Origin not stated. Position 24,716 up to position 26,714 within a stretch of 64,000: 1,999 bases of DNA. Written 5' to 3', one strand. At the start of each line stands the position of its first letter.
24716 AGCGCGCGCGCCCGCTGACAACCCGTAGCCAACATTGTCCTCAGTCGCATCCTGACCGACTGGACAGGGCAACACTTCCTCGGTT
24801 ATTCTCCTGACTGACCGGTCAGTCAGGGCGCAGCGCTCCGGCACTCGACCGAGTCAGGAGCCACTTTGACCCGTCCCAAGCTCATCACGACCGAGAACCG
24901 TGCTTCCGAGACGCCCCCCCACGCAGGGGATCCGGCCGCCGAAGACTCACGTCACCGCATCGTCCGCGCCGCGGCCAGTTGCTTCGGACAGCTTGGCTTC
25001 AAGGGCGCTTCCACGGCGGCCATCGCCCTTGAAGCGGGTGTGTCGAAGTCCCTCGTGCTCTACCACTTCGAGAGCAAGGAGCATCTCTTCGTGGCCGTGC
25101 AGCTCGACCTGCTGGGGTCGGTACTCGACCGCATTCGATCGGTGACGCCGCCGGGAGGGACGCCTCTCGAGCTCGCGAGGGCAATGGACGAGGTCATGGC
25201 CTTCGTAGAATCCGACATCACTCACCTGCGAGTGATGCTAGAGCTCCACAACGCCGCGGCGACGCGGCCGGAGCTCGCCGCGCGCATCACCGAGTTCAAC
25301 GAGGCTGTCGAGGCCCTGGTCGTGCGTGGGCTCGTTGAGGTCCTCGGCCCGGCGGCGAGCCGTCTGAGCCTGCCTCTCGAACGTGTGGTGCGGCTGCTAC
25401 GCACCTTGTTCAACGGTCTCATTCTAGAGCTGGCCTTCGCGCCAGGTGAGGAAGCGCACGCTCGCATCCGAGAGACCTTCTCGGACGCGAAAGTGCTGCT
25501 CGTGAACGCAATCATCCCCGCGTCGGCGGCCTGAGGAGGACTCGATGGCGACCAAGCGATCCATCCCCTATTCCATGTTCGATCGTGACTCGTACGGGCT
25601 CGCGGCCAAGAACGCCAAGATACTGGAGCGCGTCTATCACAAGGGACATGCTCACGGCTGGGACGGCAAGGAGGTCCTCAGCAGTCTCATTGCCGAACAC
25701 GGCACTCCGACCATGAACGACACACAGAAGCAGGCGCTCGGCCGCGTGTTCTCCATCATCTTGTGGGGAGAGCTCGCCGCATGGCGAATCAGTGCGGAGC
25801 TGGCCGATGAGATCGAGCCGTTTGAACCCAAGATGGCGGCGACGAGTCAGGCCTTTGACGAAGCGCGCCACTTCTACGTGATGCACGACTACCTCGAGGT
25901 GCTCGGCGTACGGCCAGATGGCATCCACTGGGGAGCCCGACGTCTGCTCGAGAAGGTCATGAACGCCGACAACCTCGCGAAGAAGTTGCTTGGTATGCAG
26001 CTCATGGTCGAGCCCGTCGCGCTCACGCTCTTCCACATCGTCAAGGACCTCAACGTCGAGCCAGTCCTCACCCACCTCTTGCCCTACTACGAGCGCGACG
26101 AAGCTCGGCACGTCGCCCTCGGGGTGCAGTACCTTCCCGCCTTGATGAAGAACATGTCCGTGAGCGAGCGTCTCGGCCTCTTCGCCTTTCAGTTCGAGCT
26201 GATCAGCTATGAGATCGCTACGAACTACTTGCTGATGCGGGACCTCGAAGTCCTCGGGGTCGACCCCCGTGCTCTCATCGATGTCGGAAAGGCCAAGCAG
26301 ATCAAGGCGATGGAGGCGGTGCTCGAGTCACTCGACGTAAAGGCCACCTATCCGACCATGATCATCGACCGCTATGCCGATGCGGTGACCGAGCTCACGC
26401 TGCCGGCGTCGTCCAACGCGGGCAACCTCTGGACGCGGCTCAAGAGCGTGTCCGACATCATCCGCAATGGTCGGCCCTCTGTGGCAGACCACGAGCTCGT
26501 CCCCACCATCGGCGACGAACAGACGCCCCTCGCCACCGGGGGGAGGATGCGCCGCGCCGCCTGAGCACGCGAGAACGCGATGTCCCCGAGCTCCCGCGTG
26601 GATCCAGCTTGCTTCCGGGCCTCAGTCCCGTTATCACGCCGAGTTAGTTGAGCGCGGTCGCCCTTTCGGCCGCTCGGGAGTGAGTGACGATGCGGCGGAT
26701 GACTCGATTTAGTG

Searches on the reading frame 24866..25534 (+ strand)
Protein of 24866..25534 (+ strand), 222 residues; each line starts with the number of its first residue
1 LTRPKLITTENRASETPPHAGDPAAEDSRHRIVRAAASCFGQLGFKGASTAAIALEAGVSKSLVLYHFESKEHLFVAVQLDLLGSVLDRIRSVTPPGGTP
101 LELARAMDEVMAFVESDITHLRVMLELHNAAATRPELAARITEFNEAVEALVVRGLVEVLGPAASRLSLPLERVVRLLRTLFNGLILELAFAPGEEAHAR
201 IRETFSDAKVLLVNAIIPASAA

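Call 73: search_protein_families(library=pfam, proteins=[window:24866-25534:+], max_evalue=0.001)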
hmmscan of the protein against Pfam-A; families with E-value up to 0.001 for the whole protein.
window:24866-25534:+ (222 aa): 3 families
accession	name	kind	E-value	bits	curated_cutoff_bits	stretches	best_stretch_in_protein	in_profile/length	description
PF00440.29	TetR_N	-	1.6e-13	50.6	24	1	32-78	1-47/47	Bacterial regulatory proteins, tetR family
PF13977.11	TetR_C_6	-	5.2e-07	30.3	27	1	103-206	5-107/115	BetI-type transcriptional repressor, C-terminal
PF17940.6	TetR_C_31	-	2.4e-05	24.9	27.4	1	100-205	3-101/107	Tetracyclin repressor-like, C-terminal domain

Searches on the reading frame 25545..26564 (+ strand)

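Call 73: search_protein_families(library=pfam, proteins=[window:25545-26564:+], max_evalue=0.001)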
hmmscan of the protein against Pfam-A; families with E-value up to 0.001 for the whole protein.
window:25545-26564:+ (339 aa): 2 families
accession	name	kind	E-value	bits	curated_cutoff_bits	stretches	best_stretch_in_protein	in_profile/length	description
PF02332.24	Phenol_Hydrox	-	1.5e-05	25.1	24.4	1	44-201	51-227/230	Methane/Phenol/Alkene Hydroxylase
PF11583.14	AurF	-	0.00015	21.5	29.6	1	98-230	106-239/282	P-aminobenzoate N-oxygenase AurF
